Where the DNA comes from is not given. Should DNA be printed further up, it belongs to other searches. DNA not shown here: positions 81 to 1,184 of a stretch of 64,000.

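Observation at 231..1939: Tandem-duplicated SpeH-type AdoMetDC homologue operonic with agmatinase: candidate pyruvoyl-dependent arginine decarboxylase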

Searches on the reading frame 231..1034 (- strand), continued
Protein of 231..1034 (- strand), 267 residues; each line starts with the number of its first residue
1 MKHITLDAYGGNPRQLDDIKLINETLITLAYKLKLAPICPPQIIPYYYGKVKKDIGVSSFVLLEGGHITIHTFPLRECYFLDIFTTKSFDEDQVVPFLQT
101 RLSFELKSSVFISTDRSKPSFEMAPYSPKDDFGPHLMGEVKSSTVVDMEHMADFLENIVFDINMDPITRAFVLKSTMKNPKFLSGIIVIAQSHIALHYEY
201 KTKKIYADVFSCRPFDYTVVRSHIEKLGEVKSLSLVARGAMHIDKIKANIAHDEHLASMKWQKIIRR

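Call 28: search_protein_representatives(protein=window:231-1034:-)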
Query: 267 residues. Proteins with E-value up to 0.001 (for the whole library): 601; up to 1e-10: 116; up to 1e-30: 27. The best 150 are listed.
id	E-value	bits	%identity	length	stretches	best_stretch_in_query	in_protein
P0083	1.5e-87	309.7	53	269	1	1-263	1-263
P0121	2.0e-74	266.7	48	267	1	1-265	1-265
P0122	6.9e-64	232.2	43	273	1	1-257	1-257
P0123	7.7e-63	228.8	48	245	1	1-247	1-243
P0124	9.2e-55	202.3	42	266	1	1-245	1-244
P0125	1.3e-49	185.4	40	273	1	1-245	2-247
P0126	2.1e-49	184.8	41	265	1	1-249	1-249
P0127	1.2e-47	178.9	50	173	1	1-159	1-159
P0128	1.3e-46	175.6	35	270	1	1-264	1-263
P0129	6.3e-46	173.3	39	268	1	1-248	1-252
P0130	2.2e-44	168.3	36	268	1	2-245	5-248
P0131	2.7e-43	164.7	37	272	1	1-246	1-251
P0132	3.3e-42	161.1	55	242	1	1-138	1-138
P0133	9.0e-42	159.7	39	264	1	1-230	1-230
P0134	9.3e-42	159.7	43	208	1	1-203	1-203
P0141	4.1e-38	147.7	39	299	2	1-103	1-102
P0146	9.3e-34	133.5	34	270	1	3-247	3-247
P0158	9.2e-25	104.0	34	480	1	1-243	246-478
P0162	3.4e-24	102.1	34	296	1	2-218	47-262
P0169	1.1e-20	90.6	32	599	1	2-257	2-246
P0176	2.6e-19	86.1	32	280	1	1-239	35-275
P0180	1.3e-18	83.8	31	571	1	3-241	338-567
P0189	6.5e-16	75.0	34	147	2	3-94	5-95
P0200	3.0e-14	69.5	35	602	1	19-242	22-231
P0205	6.4e-14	68.5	38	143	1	3-105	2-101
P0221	4.7e-12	62.3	36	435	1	30-175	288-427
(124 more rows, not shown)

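Call 29: predict_structure(alignment_id=A1)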
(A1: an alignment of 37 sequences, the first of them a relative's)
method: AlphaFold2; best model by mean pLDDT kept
length: 267 residues; sequences in the alignment: 37
mean_pLDDT: 89.2   pTM: 0.89
mean pLDDT of the five models: 89.2, 88.3, 87.5, 84.9, 84.2
residues with pLDDT >= 90: 167; 70-90: 83; 50-70: 16; < 50: 1
segments of 3 or more residues with pLDDT < 50: none
pLDDT, mean of each block of 10 residues (from residue 1): 92 92 96 96 79 84 97 90 95 96 92 89 81 88 96 95 90 96 96 95 96 83 93 84 57 75 81
secondary structure, 60 per line:
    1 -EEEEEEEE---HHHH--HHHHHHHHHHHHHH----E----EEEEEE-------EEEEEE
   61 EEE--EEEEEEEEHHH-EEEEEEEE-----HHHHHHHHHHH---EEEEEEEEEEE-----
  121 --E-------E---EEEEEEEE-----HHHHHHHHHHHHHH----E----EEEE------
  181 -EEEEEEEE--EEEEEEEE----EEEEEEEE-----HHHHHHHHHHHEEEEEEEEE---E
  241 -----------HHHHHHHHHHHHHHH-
elements in order: E2-9 H13-16 H19-32 E42-47 E55-63 E66-73 E78-85 H91-101 E105-115 E135-142 H148-161 E171-174 E182-189 E192-199 E204-211 H217-227 E228-236 H252-266
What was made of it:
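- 231..1034 (-): Gene for the 267-aa fused two-module AdoMetDC-fold protein, the candidate pyruvoyl arginine decarboxylase. The AlphaFold2 model has pLDDT 89 and pTM 0.89 (call 29).
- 234..299 (-): C-terminal helix (residues 246-267), containing the invariant Trp261. The model shows a helix at residues 252-266 (call 29).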

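Call 30: search_protein_families(library=pfam, proteins=[P0158, P0169, P0180, P0200, P0221, P0162, P0141, P0176], max_evalue=0.01)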
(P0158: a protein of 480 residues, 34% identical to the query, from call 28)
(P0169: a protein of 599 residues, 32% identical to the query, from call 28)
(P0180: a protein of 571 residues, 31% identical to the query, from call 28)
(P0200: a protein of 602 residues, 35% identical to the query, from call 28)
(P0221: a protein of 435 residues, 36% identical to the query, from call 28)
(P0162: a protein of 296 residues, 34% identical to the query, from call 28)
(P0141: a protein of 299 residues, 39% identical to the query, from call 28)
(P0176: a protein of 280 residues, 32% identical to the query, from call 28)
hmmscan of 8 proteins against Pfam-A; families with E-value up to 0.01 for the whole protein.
P0158 (480 aa): 1 family
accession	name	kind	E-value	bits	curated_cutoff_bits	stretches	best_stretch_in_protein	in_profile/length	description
PF02675.21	AdoMet_dc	-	1.2e-15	58.1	25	2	390-449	20-79/107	S-adenosylmethionine decarboxylase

P0169 (599 aa): 2 families
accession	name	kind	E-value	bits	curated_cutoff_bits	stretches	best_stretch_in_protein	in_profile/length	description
PF02675.21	AdoMet_dc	-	1.2e-14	55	25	2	5-113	3-101/107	S-adenosylmethionine decarboxylase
PF04055.27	Radical_SAM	-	2.4e-08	34.8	29.5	1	369-518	9-159/166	Radical SAM superfamily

P0180 (571 aa): 1 family
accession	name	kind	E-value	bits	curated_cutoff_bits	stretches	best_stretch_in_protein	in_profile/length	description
PF02675.21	AdoMet_dc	-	2.2e-18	67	25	2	338-444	1-101/107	S-adenosylmethionine decarboxylase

P0200 (602 aa): 2 families
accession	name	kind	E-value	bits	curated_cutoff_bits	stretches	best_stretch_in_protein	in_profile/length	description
PF04371.20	PAD_porph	-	2.2e-79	267.4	25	1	262-598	8-316/321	Porphyromonas-type peptidyl-arginine deiminase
PF02675.21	AdoMet_dc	-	7.9e-10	39.5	25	1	148-215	24-92/107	S-adenosylmethionine decarboxylase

P0221 (435 aa): 1 family
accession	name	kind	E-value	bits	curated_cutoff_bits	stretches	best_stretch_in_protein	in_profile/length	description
PF02675.21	AdoMet_dc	-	2.1e-05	25.3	25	1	263-369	2-102/107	S-adenosylmethionine decarboxylase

P0162 (296 aa): 1 family
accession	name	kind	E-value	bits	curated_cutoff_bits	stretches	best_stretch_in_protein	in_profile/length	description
PF02675.21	AdoMet_dc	-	7.7e-18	65.3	25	2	48-146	1-94/107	S-adenosylmethionine decarboxylase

P0141 (299 aa): 1 family
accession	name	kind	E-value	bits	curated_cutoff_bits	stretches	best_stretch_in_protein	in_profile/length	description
PF02675.21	AdoMet_dc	-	1.6e-20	73.9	25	2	3-86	1-77/107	S-adenosylmethionine decarboxylase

P0176 (280 aa): 1 family
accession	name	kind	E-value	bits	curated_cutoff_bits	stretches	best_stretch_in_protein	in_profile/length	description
PF02675.21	AdoMet_dc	-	6.3e-19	68.7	25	2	37-143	1-98/107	S-adenosylmethionine decarboxylase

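Call 33: fold_search(model_id=the predicted structure, library=pdb)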
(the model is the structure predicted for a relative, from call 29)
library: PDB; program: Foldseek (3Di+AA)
matches with E <= 10: 872; with E <= 0.001: 6
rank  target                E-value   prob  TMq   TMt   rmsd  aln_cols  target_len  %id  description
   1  1tmi_A                1.3e-06  1.00  0.38  0.81   2.2       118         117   20  Structure of Thermotoga maritima S63A non-processing mutant S-adenosylmethionine decarboxylase (released 2004-06-29)
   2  1vr7_A                2.6e-06  1.00  0.38  0.80   2.1       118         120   20  Crystal structure of S-adenosylmethionine decarboxylase proenzyme (TM0655) from THERMOTOGA MARITIMA at 1.2 A resolutio (released 2005-03-15)
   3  1tlu_A                5.2e-06  1.00  0.37  0.80   2.1       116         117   21  Crystal Structure of Thermotoga maritima S-adenosylmethionine decarboxylase (released 2004-06-29)
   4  1vr7_B                8.6e-06  1.00  0.37  0.80   2.1       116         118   21  Crystal structure of S-adenosylmethionine decarboxylase proenzyme (TM0655) from THERMOTOGA MARITIMA at 1.2 A resolutio (released 2005-03-15)
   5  2iii                  2.5e-05  1.00  0.37  0.77   6.0       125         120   22  Crystal structure of the adenosylmethionine decarboxylase (aq_254) from aquifex aeolicus vf5 (released 2007-10-09)
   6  3c6k_C                6.6e-04  1.00  0.28  0.22  14.7       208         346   12  Crystal structure of human spermine synthase in complex with spermidine and 5-methylthioadenosine (released 2008-02-19)
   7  6y2p_A                3.2e-03  0.77  0.23  0.18  19.9       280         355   10  Escherichia coli RnlA-RnlB Toxin-Antitoxin System. (released 2021-04-14)
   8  6y2s_A                7.1e-03  0.80  0.23  0.19  17.2       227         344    8  Escherichia coli R318A RnlA endoribonuclease (single alanine mutant of RnlA) (released 2021-03-31)
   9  6c0w_K                7.9e-03  0.92  0.23  0.28  15.2       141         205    7  Cryo-EM structure of human kinetochore protein CENP-N with the centromeric nucleosome containing CENP-A (released 2018-01-17)
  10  8ow1_NN               8.9e-03  0.84  0.22  0.16  10.2       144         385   11  Cryo-EM structure of the yeast Inner kinetochore bound to a CENP-A nucleosome. (released 2023-08-09)
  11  6eqt_B                9.4e-03  0.92  0.24  0.29  15.5       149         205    8  CRYSTAL STRUCTURE OF THE HUMAN KINETOCHORE PROTEIN CENP-N (released 2018-01-17)
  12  6y2r_B                9.9e-03  0.72  0.21  0.17  17.2       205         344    8  Escherichia coli R255A RnlA endoribonuclease (single alanine mutant of RnlA) (released 2021-05-12)
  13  5tvf_B                1.4e-02  0.89  0.29  0.29  12.5       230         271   10  Crystal structure of Trypanosoma brucei AdoMetDC/prozyme heterodimer in complex with inhibitor CGP 40215 (released 2017-01-11)
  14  6y2r_A                1.5e-02  0.63  0.21  0.17  17.4       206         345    7  Escherichia coli R255A RnlA endoribonuclease (single alanine mutant of RnlA) (released 2021-05-12)
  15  3tvz_C                1.9e-02  0.66  0.21  0.35  13.6       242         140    7  Structure of Bacillus subtilis HmoB (released 2012-07-11)
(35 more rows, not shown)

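Call 40: find_homologous_proteins(query=P0200, max_evalue=0.001)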
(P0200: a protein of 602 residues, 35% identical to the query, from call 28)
Query P0200 (602 aa): 17 proteins with E <= 0.001 among 8000 candidates.
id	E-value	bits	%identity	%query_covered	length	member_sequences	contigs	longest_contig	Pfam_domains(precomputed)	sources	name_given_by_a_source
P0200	0.0e+0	1397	100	100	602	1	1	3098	PF02675.22,PF04371.21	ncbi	-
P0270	1.9e-286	970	69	100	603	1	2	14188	PF02675.22,PF04371.21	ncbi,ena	-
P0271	3.2e-269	913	80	82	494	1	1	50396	PF04371.21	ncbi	-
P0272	1.0e-104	370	46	60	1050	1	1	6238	PF04371.21,PF02784.23,PF00278.29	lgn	-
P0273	2.5e-101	358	44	60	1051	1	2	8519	PF04371.21,PF02784.23,PF00278.29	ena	-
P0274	1.2e-66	244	34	59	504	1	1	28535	PF04371.21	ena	-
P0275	2.3e-61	226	32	60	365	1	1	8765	PF04371.21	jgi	jgi:agmatine deiminase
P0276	2.0e-59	220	33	59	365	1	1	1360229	PF04371.21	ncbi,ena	-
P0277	7.7e-56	208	30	59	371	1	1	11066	PF04371.21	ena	-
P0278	3.3e-52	196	33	55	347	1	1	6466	PF04371.21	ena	-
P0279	3.8e-52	196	33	55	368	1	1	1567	PF04371.21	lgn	-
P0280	9.2e-50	188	31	58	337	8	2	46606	PF04371.21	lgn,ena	-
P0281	1.6e-46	178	32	59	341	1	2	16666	PF04371.21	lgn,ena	-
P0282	1.8e-45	174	41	38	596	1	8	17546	PF02675.22,PF04055.28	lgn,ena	-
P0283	1.4e-40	158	30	59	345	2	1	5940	PF04371.21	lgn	-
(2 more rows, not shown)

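Call 41: find_encoding_contigs(protein=P0270, flank=8000, max_places=2)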
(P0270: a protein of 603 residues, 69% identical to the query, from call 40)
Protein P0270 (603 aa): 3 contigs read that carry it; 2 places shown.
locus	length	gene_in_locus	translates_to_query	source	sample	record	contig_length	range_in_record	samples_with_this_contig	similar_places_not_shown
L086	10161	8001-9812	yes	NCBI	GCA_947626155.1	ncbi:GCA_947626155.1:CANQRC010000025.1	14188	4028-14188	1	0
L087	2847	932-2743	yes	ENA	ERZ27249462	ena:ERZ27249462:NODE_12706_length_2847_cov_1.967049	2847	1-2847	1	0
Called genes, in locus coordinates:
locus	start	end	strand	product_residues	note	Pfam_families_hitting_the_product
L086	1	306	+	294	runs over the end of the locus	PF01734:Patatin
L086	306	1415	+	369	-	PF23023:Anti-Pycsar_Apyc1, PF00753:Lactamase_B, PF12706:Lactamase_B_2 (faint)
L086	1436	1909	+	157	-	-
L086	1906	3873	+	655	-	PF00456:Transketolase_N, PF13292:DXP_synthase_N (weak), PF02779:Transket_pyr, PF02780:Transketolase_C, PF22613:Transketolase_C_1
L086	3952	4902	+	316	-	-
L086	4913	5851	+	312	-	PF00326:Peptidase_S9 (faint), PF02129:Peptidase_S15 (faint), PF02230:Abhydrolase_2 (faint), PF12146:Hydrolase_4, PF20434:BD-FAE (faint), PF00561:Abhydrolase_1, PF12697:Abhydrolase_6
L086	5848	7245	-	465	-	-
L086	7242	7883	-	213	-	-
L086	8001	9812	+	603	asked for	PF02675:AdoMet_dc (faint), PF04371:PAD_porph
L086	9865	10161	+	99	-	?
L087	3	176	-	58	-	?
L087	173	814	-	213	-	-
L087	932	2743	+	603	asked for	PF02675:AdoMet_dc (faint), PF04371:PAD_porph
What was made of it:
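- P0200 and P0270 are 69% identical, come from separate contigs, and consist of the tandem module followed by agmatine deiminase (calls 30, 40, 41).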

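Call 42: find_encoding_contigs(protein=P0282, flank=8000, max_places=2)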
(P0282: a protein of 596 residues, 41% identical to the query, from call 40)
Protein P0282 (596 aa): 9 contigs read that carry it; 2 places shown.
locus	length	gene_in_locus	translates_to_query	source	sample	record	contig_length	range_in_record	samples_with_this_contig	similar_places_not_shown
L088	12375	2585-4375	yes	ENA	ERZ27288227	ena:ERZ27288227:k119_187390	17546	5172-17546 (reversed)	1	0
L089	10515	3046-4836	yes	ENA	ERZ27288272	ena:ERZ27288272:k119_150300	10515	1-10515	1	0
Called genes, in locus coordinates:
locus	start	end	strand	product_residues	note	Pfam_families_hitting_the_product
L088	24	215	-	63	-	-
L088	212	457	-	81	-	PF13560:HTH_31, PF12844:HTH_19, PF01381:HTH_3, PF13443:HTH_26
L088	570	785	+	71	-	-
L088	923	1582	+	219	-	-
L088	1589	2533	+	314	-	PF01790:LGT, PF09851:SHOCT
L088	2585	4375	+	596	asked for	PF02675:AdoMet_dc (weak), PF04055:Radical_SAM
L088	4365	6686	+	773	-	PF01326:PPDK_N, PF00391:PEP-utilizers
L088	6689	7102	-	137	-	PF01243:PNPOx_N, PF12900:Pyridox_ox_2 (weak), PF16242:Pyrid_ox_like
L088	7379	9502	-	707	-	PF03772:Competence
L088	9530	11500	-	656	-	PF17191:RecG_wedge, PF01336:tRNA_anti-codon (weak), PF00270:DEAD, PF04851:ResIII, PF00271:Helicase_C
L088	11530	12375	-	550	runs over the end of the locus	PF02734:Dak2, PF21645:FakA-like_M, PF13684:FakA-like_C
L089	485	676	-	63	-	-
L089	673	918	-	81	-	PF13560:HTH_31, PF12844:HTH_19, PF01381:HTH_3, PF13443:HTH_26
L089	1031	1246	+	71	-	-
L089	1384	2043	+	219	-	-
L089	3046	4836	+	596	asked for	PF02675:AdoMet_dc (weak), PF04055:Radical_SAM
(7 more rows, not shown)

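Call 56: find_related_loci(query=A2, collection=metagenome_contigs, flank=8000)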
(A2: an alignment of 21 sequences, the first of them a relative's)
Query A2 (270 aa) in metagenome_contigs; peptide patterns used: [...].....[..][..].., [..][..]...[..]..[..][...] (x = any residue, [..] = any of these).
600 stretches matched a pattern (row limit reached: there are more); 458 encode a relative of the query (tblastn E <= 1e-3); the best 80 are kept; 80 distinct loci.
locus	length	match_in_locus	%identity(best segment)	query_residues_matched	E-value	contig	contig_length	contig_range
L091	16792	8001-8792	47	3-265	7e-77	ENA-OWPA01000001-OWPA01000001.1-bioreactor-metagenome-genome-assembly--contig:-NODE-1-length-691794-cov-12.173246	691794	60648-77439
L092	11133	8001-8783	49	3-262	3e-75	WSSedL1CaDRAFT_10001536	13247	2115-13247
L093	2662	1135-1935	44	3-268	3e-76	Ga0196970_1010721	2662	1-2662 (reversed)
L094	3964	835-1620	43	1-262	3e-70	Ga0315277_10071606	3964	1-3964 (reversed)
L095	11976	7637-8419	44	3-262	6e-69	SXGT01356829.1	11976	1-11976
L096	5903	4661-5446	44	1-262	3e-69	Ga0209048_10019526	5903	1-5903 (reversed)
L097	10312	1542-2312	46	3-262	8e-69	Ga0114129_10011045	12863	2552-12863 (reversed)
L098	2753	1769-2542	45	3-262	4e-69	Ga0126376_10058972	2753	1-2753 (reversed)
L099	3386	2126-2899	45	3-262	4e-68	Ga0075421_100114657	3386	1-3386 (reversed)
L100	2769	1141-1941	43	1-268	7e-69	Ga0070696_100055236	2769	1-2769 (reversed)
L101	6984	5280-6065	44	1-262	3e-68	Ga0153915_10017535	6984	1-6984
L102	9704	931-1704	46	3-262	1e-67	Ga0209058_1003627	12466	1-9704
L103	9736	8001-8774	45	3-262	3e-67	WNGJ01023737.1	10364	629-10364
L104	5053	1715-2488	45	3-262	2e-67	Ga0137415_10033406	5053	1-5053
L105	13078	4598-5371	45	3-262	2e-67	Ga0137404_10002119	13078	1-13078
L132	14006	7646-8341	32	33-264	7e-37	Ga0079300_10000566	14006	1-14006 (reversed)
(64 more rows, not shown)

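Call 60: search_protein_families(library=pfam, proteins=[L091:5725-6765:+, L091:6827-7954:+, L091:8866-9807:+, L091:9776-10558:+, L091:10636-11889:+, L132:8338-9318:+, L132:9324-10778:+, L132:10775-11611:+, L132:11842-13785:+, L092:6430-7506:+], max_evalue=0.001)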
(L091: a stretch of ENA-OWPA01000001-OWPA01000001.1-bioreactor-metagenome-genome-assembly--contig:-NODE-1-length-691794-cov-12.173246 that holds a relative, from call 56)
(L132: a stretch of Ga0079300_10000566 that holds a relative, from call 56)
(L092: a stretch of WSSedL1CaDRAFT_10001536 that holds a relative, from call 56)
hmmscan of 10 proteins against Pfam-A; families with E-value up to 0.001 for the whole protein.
L091:5725-6765:+ (346 aa): 2 families
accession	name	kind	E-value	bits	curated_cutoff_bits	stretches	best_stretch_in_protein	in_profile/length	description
PF01391.23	Collagen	-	9.1e-14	51.4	27.2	2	117-171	4-58/60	Collagen triple helix repeat (20 copies)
PF18573.7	BclA_C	-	2.2e-09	37.7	38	1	229-345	17-127/128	BclA C-terminal domain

L091:6827-7954:+ (375 aa): 9 families
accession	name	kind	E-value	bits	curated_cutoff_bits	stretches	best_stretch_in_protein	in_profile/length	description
PF00535.33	Glycos_transf_2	-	8.5e-23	81.5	23.3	1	5-149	1-153/168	Glycosyl transferase family 2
PF07719.23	TPR_2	-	5.3e-08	32.8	27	0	230-258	2-30/34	Tetratricopeptide repeat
PF13181.12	TPR_8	-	5.9e-08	32.7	25.7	0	230-259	2-31/34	Tetratricopeptide repeat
PF00515.34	TPR_1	-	1.2e-06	28.5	27.8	0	230-255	2-27/34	Tetratricopeptide repeat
PF10111.15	Glyco_tranf_2_2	-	2.6e-05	24.3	27.3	1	30-100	31-107/276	Glycosyltransferase like family 2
PF13432.12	TPR_16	-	3.4e-05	24.6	32.7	0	198-252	4-54/65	Tetratricopeptide repeat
PF13424.12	TPR_12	-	0.00046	20.8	30.1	0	314-338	8-32/77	Tetratricopeptide repeat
PF13704.12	Glyco_tranf_2_4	-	0.00062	20.7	27.5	1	11-87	1-84/98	Glycosyl transferase family 2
PF23558.1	TPR_P4H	-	0.00089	19.8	27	0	264-354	2-87/91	Prolyl 4-hydroxylase peptide-substrate-binding domain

L091:8866-9807:+ (313 aa): 2 families
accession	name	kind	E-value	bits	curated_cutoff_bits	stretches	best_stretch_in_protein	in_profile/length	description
PF00005.33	ABC_tran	-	1.3e-31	110.5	25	1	27-167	2-137/137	ABC transporter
PF13304.12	AAA_21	-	2e-14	54.8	27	1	117-200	216-301/304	AAA domain, putative AbiEii toxin, Type IV TA system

L091:9776-10558:+ (260 aa): 2 families
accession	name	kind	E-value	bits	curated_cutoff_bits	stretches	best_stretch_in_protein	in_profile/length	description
PF12730.13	ABC2_membrane_4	-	1.1e-13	52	27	1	7-194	1-179/179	ABC-2 family transporter protein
PF12679.13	ABC2_membrane_2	-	4.5e-13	49.5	27.2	1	58-259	73-283/283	ABC-2 family transporter protein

L091:10636-11889:+ (417 aa): 2 families
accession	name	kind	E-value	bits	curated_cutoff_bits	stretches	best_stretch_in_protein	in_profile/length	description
PF04055.27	Radical_SAM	-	1.1e-09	39.2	29.5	1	61-189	2-130/166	Radical SAM superfamily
PF13353.11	Fer4_12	-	5.9e-05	23.8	22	1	60-155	9-107/137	4Fe-4S single cluster domain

L132:8338-9318:+ (326 aa): 1 family
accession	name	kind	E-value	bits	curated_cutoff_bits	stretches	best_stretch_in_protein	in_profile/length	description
PF00365.25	PFK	-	1.9e-104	349.4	30.9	1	11-283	1-277/277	Phosphofructokinase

L132:9324-10778:+ (484 aa): 2 families
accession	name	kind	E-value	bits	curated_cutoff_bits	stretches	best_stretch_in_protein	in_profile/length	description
PF00224.27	PK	-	2.1e-124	415.3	30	1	6-329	2-328/328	Pyruvate kinase, barrel domain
PF02887.21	PK_C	-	4.3e-26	91.7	28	1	362-474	1-114/114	Pyruvate kinase, alpha/beta domain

L132:10775-11611:+ (278 aa): 1 family
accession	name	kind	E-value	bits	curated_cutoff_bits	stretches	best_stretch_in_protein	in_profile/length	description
PF00480.26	ROK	-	2.4e-36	126.2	22.9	1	5-274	2-291/294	ROK family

L132:11842-13785:+ (647 aa): 4 families
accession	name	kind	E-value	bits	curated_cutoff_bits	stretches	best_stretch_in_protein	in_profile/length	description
PF00587.30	tRNA-synt_2b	-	1e-47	163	29.3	1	327-534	6-179/179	tRNA synthetase class II core domain (G, H, P, S and T)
PF03129.25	HGTP_anticodon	-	4.3e-17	62.5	21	1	546-635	1-92/94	Anticodon binding domain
PF07973.19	tRNA_SAD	-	1.6e-11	44.4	24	1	174-223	1-44/44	Threonyl and Alanyl tRNA synthetase second additional domain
PF02824.27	TGS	-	2e-06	28.2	22.2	1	11-65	1-55/60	TGS domain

L092:6430-7506:+ (358 aa): 1 family
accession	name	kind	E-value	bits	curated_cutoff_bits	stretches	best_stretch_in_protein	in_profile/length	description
PF00704.34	Glyco_hydro_18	-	1.4e-29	104.2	29.6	1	112-338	83-316/317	Glycosyl hydrolases family 18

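Call 62: search_protein_families(library=padloc, proteins=[L074:4814-6841:+, L074:6863-7747:+, L074:7788-10001:+, L074:10831-12381:+], max_evalue=0.01)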
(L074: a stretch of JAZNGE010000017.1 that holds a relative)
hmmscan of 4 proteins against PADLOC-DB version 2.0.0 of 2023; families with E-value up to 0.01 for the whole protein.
L074:4814-6841:+ (675 aa): 0 families

L074:6863-7747:+ (294 aa): 2 families
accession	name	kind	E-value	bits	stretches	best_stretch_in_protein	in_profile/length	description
PDLC04559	PDC-M28B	-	1.5e-05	22.3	1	2-54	129-176/438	-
PDLC04560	PDC-M28B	-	7.8e-05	20.2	1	3-80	16-86/327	-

L074:7788-10001:+ (737 aa): 0 families

L074:10831-12381:+ (516 aa): 1 family
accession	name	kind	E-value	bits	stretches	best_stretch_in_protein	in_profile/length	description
PDLC01175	CorA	-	3.8e-07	28.1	1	8-167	13-176/245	CorA-like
